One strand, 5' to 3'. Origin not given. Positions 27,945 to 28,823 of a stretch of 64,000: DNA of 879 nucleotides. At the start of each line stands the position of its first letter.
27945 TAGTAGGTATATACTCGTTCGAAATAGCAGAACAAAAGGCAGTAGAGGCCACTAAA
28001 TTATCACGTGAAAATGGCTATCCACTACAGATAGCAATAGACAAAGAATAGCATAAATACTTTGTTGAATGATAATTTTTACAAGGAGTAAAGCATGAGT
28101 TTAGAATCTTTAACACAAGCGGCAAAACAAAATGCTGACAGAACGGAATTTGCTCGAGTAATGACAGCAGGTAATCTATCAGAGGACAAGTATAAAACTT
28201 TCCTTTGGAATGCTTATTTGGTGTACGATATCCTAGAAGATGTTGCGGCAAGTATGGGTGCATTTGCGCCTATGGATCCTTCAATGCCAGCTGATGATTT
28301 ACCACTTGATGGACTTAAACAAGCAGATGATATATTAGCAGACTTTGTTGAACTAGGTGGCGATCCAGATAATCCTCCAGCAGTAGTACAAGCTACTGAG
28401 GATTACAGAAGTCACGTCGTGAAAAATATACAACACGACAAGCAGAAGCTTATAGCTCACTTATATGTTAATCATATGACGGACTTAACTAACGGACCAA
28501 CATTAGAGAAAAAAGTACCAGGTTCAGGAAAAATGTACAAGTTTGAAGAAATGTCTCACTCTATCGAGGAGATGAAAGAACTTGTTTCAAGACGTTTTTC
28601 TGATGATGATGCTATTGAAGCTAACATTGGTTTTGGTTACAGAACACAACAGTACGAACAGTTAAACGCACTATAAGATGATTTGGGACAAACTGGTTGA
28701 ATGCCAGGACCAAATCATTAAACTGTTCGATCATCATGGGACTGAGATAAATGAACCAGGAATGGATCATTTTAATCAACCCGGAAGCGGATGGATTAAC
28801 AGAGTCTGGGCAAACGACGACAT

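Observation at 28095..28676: Heme oxygenase homolog has lost its proximal His and distal glycine motif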

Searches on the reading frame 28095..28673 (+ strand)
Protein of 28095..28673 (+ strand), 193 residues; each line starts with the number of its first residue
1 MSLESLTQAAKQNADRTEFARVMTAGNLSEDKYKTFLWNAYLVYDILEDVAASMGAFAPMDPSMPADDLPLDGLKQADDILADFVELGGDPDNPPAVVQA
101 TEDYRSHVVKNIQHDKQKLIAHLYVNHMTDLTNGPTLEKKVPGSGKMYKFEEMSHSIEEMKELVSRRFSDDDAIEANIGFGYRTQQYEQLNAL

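Call 3: search_protein_families(library=pfam, proteins=[window:28095-28673:+], max_evalue=0.1)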
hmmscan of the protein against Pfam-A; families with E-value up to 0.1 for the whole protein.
window:28095-28673:+ (193 aa): 1 family
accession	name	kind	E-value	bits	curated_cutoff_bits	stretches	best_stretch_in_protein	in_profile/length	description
PF01126.25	Heme_oxygenase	-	1.4e-11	45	23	1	3-141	7-140/204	Heme oxygenase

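Call 4: search_solved_structures(query=window:28095-28673:+, max_evalue=10, show_alignments=4)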
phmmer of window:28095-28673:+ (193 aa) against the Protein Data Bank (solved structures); distinct sequences matched with E-value up to 10: 30.
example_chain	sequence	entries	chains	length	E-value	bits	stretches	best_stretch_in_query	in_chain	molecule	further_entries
4wmh_A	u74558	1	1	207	1.3e-05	28.6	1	5-168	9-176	Heme oxygenase 2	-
2q32_A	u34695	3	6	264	1.4e-05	28.6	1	6-169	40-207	Heme oxygenase 2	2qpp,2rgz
5uc8_A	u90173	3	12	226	1.4e-05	28.5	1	5-169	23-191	Heme oxygenase 2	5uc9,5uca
1xk0_A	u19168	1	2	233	0.0042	20.5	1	3-140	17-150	Heme oxygenase 1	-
5btq_A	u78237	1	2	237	0.0048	20.3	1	3-140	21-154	Heme oxygenase 1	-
1xjz_A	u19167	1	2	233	0.0048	20.3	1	3-140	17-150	Heme oxygenase 1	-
1xk1_A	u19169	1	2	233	0.0061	20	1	3-140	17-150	Heme oxygenase 1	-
5kzl_A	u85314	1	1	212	0.0061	20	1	13-140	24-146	Heme oxygenase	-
1xk2_A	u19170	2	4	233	0.008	19.6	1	3-140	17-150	Heme oxygenase 1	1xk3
4wd4_A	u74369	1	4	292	0.0086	19.5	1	3-140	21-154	Heme oxygenase 1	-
1n3u_A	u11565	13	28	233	0.0092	19.4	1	3-140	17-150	heme oxygenase 1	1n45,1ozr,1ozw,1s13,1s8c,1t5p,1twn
1ni6_A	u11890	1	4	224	0.011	19.2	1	3-140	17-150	Heme oxygenase 1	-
4mec_A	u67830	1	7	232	0.016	18.6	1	4-140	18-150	Heme oxygenase 1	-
6eha_A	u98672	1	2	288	0.017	18.5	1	3-140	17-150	Heme oxygenase 1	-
3i9t_A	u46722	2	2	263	0.02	18.3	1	4-140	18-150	Heme oxygenase 1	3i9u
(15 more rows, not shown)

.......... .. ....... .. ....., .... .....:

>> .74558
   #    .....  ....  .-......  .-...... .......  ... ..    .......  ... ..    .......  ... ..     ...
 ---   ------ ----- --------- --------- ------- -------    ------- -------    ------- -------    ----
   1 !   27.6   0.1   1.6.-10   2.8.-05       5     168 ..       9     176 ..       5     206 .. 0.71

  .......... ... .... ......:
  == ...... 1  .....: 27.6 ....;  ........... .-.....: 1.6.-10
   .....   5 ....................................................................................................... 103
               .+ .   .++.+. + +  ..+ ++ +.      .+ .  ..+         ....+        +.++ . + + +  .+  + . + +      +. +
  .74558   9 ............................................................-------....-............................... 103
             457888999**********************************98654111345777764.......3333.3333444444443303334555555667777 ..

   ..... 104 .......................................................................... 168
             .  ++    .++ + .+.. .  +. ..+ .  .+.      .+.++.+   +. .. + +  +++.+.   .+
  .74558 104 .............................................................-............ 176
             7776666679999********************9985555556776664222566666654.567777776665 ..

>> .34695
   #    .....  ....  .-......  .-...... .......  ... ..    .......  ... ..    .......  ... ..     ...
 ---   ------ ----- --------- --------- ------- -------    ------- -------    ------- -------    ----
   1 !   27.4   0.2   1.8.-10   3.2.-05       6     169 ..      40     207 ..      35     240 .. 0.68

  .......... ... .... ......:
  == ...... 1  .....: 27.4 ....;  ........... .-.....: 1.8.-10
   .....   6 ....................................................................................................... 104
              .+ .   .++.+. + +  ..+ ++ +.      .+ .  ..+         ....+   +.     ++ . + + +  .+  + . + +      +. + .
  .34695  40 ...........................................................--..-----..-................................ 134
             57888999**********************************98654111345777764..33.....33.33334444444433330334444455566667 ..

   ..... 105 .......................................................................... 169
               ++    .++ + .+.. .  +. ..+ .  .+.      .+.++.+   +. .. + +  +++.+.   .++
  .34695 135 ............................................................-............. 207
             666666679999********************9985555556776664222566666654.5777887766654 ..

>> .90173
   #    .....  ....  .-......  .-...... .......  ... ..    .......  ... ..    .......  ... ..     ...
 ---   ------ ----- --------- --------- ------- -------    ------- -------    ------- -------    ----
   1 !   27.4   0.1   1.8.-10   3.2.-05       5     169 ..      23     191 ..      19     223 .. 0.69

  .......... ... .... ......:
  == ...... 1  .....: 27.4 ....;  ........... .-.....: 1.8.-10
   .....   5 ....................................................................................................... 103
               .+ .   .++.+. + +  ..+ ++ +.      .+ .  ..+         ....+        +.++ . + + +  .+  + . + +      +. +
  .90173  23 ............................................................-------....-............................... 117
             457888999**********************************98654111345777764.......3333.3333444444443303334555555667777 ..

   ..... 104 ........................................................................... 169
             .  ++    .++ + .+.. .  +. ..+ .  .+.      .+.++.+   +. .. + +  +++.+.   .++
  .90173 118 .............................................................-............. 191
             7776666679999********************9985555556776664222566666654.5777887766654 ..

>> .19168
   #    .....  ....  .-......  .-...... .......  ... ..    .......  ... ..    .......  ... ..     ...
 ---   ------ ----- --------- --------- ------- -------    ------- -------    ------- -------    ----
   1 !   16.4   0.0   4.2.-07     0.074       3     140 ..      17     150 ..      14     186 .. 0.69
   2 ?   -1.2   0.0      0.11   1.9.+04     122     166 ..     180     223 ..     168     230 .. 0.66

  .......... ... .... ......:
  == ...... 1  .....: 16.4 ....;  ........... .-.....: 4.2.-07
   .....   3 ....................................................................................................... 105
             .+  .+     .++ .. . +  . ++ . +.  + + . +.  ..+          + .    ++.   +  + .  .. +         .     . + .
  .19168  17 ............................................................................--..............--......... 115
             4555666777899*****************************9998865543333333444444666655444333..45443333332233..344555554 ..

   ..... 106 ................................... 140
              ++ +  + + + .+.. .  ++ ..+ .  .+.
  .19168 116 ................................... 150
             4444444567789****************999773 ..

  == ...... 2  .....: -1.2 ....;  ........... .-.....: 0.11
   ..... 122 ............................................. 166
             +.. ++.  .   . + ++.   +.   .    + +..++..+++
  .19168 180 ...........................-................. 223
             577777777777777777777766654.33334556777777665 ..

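Call 5: search_dna_similar(query=window:28095-28673:+, collection=phages, mode=protein, max_evalue=0.001, max_rows=40)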
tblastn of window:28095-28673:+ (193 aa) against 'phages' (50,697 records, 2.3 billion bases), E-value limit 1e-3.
Records with a match: 1; places in all: 1; records where one place covers at least 80% of the query: 0.
Best place of each record, by identity: <60% 1.
By first word of the organism name: Pelagibacter 1.
By host as written in the record: Candidatus Pelagibacter ubique HTCC1062 1.
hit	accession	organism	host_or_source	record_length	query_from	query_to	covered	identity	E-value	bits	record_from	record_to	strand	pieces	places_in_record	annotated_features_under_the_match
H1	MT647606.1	Pelagibacter phage Mosig EXVC030M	Candidatus Pelagibacter ubique HTCC1062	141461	1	150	78%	32.7%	3e-19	90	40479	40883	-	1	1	putative heme oxygenase protein | putative 2OG-Fe(II) oxygenase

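Call 8: get_annotated_region(hit=H1, flank=4000)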
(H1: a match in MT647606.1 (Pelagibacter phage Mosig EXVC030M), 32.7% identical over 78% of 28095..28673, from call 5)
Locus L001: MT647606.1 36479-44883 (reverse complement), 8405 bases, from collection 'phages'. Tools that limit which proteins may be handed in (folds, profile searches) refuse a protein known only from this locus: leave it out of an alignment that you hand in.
description: Pelagibacter phage Mosig EXVC030M, complete genome.
organism: Pelagibacter phage Mosig EXVC030M (NCBI taxid 2759214)
taxonomy: Viruses; Duplodnaviria; Heunggongvirae; Uroviricota; Caudoviricetes; Kyanoviridae
host: Candidatus Pelagibacter ubique HTCC1062; source: oxygen minimum zone; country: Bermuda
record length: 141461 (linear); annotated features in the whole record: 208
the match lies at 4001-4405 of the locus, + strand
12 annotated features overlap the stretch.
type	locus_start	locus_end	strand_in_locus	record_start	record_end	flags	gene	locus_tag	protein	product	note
CDS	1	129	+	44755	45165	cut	-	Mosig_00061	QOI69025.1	hypothetical protein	-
CDS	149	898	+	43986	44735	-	-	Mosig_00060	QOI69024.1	putative 2OG-Fe(II) oxygenase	-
CDS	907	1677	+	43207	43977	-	-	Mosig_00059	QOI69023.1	putative ferrochelatase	-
CDS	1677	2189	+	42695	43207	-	-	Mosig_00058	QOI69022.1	putative DNA endonuclease V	-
CDS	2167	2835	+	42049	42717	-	-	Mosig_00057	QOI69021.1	putative 2OG-Fe(II) oxygenase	-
CDS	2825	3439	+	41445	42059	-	-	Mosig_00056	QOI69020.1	putative 2OG-Fe(II) oxygenase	-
CDS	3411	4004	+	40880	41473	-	-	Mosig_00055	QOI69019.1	putative 2OG-Fe(II) oxygenase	-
CDS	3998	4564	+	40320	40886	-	-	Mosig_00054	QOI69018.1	putative heme oxygenase protein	-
CDS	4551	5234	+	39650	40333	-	-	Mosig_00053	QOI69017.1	putative phycocyanobilin:ferredoxin oxidoreductase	-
CDS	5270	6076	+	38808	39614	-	-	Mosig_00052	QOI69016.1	putative neck protein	-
CDS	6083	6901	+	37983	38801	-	-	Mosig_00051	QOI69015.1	putative neck protein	putative T4 neck protein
CDS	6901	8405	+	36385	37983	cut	-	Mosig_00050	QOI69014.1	putative proximal tail sheath stabilization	-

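Call 9: find_homologous_proteins(query=window:28095-28673:+, max_evalue=0.001)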
Query window:28095-28673:+ (193 aa): 175 proteins with E <= 0.001 among 232 candidates; the best 120 are listed. Only proteins of 106 to 338 residues were searched: fused or split forms outside these lengths cannot appear, so this answer is no evidence that the protein stands alone or is whole; find_related_loci, which searches DNA, has no such limit.
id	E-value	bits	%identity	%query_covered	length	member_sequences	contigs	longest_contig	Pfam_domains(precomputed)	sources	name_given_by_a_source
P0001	1.3e-118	412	96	100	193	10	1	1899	PF01126.26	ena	-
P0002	1.6e-118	411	96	100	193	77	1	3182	PF01126.26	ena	-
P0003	5.7e-108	377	87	100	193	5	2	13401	PF01126.26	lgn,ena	-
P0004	1.2e-96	340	77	100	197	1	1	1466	PF01126.26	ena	-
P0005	4.4e-96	338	76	100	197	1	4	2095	PF01126.26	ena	-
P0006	4.4e-96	338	76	100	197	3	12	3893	PF01126.26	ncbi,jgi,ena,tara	tara:strand:- start:377 stop:970 length:594 start_codon:yes stop_codon:yes gene_type:complete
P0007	2.5e-95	336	78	100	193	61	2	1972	PF01126.26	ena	-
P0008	4.6e-95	335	75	100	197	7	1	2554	PF01126.26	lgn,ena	-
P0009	3.9e-94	332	76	100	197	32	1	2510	PF01126.26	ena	-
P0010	4.2e-94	332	77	100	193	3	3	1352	PF01126.26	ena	-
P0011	1.6e-92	327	75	100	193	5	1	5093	PF01126.26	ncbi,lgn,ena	-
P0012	5.0e-86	305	70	99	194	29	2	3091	PF01126.26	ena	-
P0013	1.7e-83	297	69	99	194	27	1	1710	PF01126.26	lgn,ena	-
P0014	1.7e-79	284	65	99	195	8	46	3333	PF01126.26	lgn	-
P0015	1.1e-78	282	67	100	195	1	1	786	PF01126.26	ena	-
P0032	6.3e-75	269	63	99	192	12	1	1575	PF01126.26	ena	-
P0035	4.6e-74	266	64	99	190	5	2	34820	PF01126.26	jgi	-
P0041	7.3e-72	259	64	98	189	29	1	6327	PF01126.26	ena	-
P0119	2.7e-12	65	31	98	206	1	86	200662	PF01126.26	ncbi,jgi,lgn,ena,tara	tara:strand:- start:1829 stop:2449 length:621 start_codon:yes stop_codon:yes gene_type:complete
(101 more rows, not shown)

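Call 12: find_related_loci(query=window:28095-28673:+, collection=viral_contigs, flank=6000)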
Query window:28095-28673:+ (193 aa) in viral_contigs; peptide patterns used: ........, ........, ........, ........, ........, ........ (x = any residue, [..] = any of these).
23 stretches matched a pattern; 1 encode a relative of the query (tblastn E <= 1e-3); 1 distinct loci.
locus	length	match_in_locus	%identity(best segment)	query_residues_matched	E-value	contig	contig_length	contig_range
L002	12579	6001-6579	88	1-193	1e-117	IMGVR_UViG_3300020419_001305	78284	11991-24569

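Call 19: find_related_loci(query=A1, collection=viral_contigs, flank=5000)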
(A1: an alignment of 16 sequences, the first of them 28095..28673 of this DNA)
Query A1 (193 aa) in viral_contigs; peptide patterns used: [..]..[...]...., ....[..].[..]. (x = any residue, [..] = any of these).
40 stretches matched a pattern; 5 encode a relative of the query (tblastn E <= 1e-3); 5 distinct loci.
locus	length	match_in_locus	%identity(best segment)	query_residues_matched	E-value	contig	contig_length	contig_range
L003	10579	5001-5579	88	1-193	5e-117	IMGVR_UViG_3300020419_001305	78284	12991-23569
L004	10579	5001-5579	64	1-193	6e-84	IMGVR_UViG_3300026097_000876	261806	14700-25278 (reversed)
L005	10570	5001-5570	64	1-192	2e-83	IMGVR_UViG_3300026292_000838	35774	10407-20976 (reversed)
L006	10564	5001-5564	62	1-190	3e-78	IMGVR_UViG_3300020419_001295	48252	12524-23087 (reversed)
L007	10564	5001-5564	62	1-190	6e-78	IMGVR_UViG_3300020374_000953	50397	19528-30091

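Call 20: find_related_loci(query=A1, collection=metagenome_contigs, flank=4000)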
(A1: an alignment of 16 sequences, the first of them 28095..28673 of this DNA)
Query A1 (193 aa) in metagenome_contigs; peptide patterns used: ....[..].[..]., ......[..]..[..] (x = any residue, [..] = any of these).
323 stretches matched a pattern; 52 encode a relative of the query (tblastn E <= 1e-3); 51 distinct loci.
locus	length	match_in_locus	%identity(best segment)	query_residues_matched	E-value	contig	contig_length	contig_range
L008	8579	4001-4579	99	1-193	3e-131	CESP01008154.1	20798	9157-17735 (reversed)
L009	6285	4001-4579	97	1-193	6e-129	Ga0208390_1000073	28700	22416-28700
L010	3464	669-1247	95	1-193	5e-129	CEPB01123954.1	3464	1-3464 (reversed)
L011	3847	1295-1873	88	1-193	5e-118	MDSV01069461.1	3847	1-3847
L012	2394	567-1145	78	1-193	7e-110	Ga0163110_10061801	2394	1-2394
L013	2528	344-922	78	1-193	5e-107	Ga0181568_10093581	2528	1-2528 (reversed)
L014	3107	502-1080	75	1-193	4e-105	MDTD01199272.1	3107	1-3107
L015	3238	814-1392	75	1-193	2e-102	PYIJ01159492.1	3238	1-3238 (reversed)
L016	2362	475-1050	69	1-192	2e-95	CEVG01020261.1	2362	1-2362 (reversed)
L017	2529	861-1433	68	1-191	2e-92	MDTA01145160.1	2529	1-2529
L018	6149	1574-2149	67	2-193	5e-87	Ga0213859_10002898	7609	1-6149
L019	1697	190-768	65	1-193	1e-90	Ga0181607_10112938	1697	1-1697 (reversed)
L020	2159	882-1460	65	1-193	4e-89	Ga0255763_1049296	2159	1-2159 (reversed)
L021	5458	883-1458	66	2-193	3e-85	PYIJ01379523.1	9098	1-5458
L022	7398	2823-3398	66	2-193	3e-85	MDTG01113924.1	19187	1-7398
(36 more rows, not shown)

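Call 33: find_encoding_contigs(protein=P0119, flank=8000, max_places=4)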
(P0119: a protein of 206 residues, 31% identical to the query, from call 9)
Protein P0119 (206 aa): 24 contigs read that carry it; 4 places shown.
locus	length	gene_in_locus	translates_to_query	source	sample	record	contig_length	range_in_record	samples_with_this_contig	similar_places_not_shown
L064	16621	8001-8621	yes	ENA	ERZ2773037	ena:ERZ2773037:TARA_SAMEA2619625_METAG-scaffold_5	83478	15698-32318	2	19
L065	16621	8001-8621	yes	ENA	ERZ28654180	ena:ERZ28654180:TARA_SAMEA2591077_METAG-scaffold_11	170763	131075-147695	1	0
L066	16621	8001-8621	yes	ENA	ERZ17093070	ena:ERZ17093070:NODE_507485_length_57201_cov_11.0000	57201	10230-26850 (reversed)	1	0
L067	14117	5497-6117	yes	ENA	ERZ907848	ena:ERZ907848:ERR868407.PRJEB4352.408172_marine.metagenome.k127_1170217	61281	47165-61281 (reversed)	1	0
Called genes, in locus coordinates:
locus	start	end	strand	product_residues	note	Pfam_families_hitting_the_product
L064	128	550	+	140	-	-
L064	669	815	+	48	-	PF23876:DUF7230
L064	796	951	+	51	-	-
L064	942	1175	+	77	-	-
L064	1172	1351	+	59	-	-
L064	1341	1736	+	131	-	PF20189:DUF6552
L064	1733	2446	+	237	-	PF08282:Hydrolase_3 (faint), PF03332:PMM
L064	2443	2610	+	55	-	-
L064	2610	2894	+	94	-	PF20189:DUF6552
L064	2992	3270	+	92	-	PF10902:WYL_2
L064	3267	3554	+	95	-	-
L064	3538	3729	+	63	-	-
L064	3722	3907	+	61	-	-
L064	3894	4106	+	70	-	-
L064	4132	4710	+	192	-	-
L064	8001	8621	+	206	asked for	PF01126:Heme_oxygenase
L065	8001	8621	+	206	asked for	PF01126:Heme_oxygenase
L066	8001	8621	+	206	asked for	PF01126:Heme_oxygenase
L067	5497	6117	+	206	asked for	PF01126:Heme_oxygenase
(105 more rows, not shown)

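Call 35: list_cluster_members(proteins=[P0001, P0002, P0003, P0008, P0011, P0032, P0035, P0041])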
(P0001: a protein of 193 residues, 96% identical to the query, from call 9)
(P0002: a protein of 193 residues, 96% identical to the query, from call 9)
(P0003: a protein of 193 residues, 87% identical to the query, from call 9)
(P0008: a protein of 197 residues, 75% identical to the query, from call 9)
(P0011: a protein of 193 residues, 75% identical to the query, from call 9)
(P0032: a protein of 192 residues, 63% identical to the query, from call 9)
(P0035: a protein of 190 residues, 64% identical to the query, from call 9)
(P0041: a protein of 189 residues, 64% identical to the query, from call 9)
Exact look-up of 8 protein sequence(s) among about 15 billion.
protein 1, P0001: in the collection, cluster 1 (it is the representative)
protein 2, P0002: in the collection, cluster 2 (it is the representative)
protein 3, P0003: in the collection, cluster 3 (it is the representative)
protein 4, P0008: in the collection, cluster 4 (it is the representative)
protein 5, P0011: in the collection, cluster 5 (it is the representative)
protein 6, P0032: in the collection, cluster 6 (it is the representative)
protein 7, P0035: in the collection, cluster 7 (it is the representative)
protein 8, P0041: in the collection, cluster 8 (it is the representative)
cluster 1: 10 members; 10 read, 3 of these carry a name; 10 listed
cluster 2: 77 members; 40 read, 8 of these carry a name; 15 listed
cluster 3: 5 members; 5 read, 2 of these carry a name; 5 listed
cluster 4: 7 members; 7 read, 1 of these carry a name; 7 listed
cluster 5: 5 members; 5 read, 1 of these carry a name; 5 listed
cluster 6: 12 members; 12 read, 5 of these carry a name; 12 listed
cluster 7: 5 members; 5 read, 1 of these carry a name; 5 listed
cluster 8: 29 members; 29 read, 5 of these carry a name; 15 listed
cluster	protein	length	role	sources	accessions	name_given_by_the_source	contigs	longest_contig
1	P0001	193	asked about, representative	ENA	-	-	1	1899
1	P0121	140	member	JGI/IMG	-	hypothetical protein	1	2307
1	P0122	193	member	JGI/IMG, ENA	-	heme oxygenase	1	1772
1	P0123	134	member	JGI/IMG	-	hypothetical protein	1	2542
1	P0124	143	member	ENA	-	-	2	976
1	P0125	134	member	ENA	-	-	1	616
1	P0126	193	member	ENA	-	-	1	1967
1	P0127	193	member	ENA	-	-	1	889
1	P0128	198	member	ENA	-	-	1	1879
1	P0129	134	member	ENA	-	-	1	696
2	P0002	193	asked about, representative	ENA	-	-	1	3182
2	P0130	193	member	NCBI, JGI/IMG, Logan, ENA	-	heme oxygenase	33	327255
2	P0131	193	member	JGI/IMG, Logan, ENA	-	heme oxygenase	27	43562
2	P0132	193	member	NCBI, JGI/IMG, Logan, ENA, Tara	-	strand:+ start:678 stop:1259 length:582 start_codon:yes stop_codon:yes gene_type:complete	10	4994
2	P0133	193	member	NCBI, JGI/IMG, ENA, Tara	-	strand:- start:3329 stop:3910 length:582 start_codon:yes stop_codon:yes gene_type:complete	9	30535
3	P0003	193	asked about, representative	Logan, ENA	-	-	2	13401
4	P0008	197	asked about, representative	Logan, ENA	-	-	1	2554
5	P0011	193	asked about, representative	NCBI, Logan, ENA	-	-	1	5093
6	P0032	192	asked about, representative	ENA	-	-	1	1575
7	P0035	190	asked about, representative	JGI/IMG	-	-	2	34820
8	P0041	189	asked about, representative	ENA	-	-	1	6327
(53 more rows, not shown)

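Call 36: find_encoding_contigs(protein=P0130, flank=3000, max_places=6)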
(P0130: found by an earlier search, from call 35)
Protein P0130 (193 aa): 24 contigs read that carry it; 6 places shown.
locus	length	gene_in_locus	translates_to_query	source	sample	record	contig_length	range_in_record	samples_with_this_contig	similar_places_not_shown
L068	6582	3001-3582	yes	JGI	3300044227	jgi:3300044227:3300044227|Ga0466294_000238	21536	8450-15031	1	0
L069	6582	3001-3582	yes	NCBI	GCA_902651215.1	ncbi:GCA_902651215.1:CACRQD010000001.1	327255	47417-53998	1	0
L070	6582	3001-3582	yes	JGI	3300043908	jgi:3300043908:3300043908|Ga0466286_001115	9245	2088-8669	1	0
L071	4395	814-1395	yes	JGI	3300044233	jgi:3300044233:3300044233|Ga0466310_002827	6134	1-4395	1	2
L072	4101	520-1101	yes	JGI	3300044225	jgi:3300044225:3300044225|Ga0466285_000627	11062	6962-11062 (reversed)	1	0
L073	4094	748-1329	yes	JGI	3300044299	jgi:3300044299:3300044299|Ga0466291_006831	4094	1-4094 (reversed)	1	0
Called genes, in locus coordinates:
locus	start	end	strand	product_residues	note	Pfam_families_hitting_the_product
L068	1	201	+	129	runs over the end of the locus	-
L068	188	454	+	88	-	PF01165:Ribosomal_S21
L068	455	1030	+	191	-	PF13759:2OG-FeII_Oxy_5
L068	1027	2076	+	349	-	PF00478:IMPDH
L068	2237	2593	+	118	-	PF00011:HSP20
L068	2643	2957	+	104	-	PF02617:ClpS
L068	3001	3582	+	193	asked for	PF01126:Heme_oxygenase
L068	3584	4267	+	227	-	PF05996:Fe_bilin_red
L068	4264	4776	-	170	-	-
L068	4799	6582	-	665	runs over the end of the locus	-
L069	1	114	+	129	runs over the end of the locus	-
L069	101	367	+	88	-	PF01165:Ribosomal_S21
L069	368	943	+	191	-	PF13759:2OG-FeII_Oxy_5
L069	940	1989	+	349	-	PF00478:IMPDH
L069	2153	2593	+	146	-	PF00011:HSP20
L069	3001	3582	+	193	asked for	PF01126:Heme_oxygenase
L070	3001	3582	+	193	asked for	PF01126:Heme_oxygenase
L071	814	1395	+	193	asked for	PF01126:Heme_oxygenase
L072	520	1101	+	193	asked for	PF01126:Heme_oxygenase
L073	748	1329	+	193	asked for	PF01126:Heme_oxygenase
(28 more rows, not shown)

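Call 44: predict_structure(alignment_id=A2)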
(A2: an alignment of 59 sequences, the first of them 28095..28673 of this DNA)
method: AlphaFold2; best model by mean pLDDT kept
length: 193 residues; sequences in the alignment: 59
mean_pLDDT: 94.8   pTM: 0.91
mean pLDDT of the five models: 94.8, 94.7, 94.2, 92.6, 92.4
residues with pLDDT >= 90: 173; 70-90: 17; 50-70: 3; < 50: 0
segments of 3 or more residues with pLDDT < 50: none
pLDDT, mean of each block of 10 residues (from residue 1): 93 97 96 98 98 93 76 94 98 98 99 98 96 94 95 90 92 98 98 96
secondary structure, 60 per line:
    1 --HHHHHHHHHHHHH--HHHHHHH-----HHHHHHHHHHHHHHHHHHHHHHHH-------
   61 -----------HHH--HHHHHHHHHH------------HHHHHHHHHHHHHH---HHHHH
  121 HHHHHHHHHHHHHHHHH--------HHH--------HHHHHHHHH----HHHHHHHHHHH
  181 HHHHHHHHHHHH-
elements in order: H3-15 H18-24 H30-53 H77-86 H99-112 H116-137 H157-165 H170-192

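Call 48: fold_search(model_id=the predicted structure, library=pdb)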
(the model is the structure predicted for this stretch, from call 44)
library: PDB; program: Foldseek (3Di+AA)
matches with E <= 10: 500; with E <= 0.001: 70
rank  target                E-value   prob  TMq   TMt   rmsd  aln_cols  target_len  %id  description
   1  5uc8_A                9.0e-08  1.00  0.80  0.74   3.5       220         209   23  Crystal structure of human Heme Oxygenase-2 (released 2017-02-15)
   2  9fvs                  1.0e-07  1.00  0.83  0.76   2.7       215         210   20  Crystal structure of Heme-Oxygenase mutant G139A from Corynebacterium diphtheriae complexed with Cobalt-porphyrine (HumO (released 2024-10-16)
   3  4gpc_B                1.1e-07  1.00  0.78  0.72   3.4       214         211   22  Structure of the biliverdin-HmuO, heme oxygenase from Corynebacterium diphtheriae (released 2013-08-21)
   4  5uc9_B                1.2e-07  1.00  0.81  0.74   3.3       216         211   21  Crystal structure of human Heme Oxygenase-2 in complex with Myristate (released 2017-02-15)
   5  4gpc_A                1.7e-07  1.00  0.81  0.75   2.8       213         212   20  Structure of the biliverdin-HmuO, heme oxygenase from Corynebacterium diphtheriae (released 2013-08-21)
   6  1we1_D                1.9e-07  1.00  0.79  0.70   3.6       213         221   17  Crystal structure of heme oxygenase-1 from cyanobacterium Synechocystis sp. PCC6803 in complex with heme (released 2004-12-21)
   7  4gph_A                2.0e-07  1.00  0.81  0.75   2.9       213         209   21  Structure of HmuO, heme oxygenase from Corynebacterium diphtheriae, in complex with the putative reaction intermediate (released 2013-08-21)
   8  1iw1_B                2.5e-07  1.00  0.79  0.74   3.2       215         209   21  Crystal structure of a heme oxygenase (HmuO) from Corynebacterium diphtheriae complexed with heme in the ferrous state (released 2003-04-04)
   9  1iw1_A                2.9e-07  1.00  0.81  0.74   2.8       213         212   20  Crystal structure of a heme oxygenase (HmuO) from Corynebacterium diphtheriae complexed with heme in the ferrous state (released 2003-04-04)
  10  1v8x_A                3.0e-07  1.00  0.82  0.76   2.9       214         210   20  Crystal Structure of the Dioxygen-bound Heme Oxygenase from Corynebacterium diphtheriae (released 2004-05-18)
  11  9fy4_A                3.2e-07  1.00  0.77  0.71   3.4       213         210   22  Crystal structure of Heme-Oxygenase mutant I143K from Corynebacterium diphtheriae complexed with Cobalt-porphyrine (Hu (released 2024-10-16)
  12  5btq_A                4.6e-07  1.00  0.78  0.71   3.8       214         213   21  Crystal structure of human heme oxygenase 1 H25R with biliverdin bound (released 2016-06-08)
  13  1wnx_B                4.8e-07  1.00  0.81  0.74   3.0       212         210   20  D136E mutant of Heme Oxygenase from Corynebacterium diphtheriae (HmuO) (released 2004-11-09)
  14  1iw1_C                5.3e-07  1.00  0.80  0.75   3.1       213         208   21  Crystal structure of a heme oxygenase (HmuO) from Corynebacterium diphtheriae complexed with heme in the ferrous state (released 2003-04-04)
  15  3moo_B                5.3e-07  1.00  0.78  0.72   3.2       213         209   21  Crystal structure of the HmuO, heme oxygenase from Corynebacterium diphtheriae, in complex with azide-bound verdoheme (released 2011-03-09)
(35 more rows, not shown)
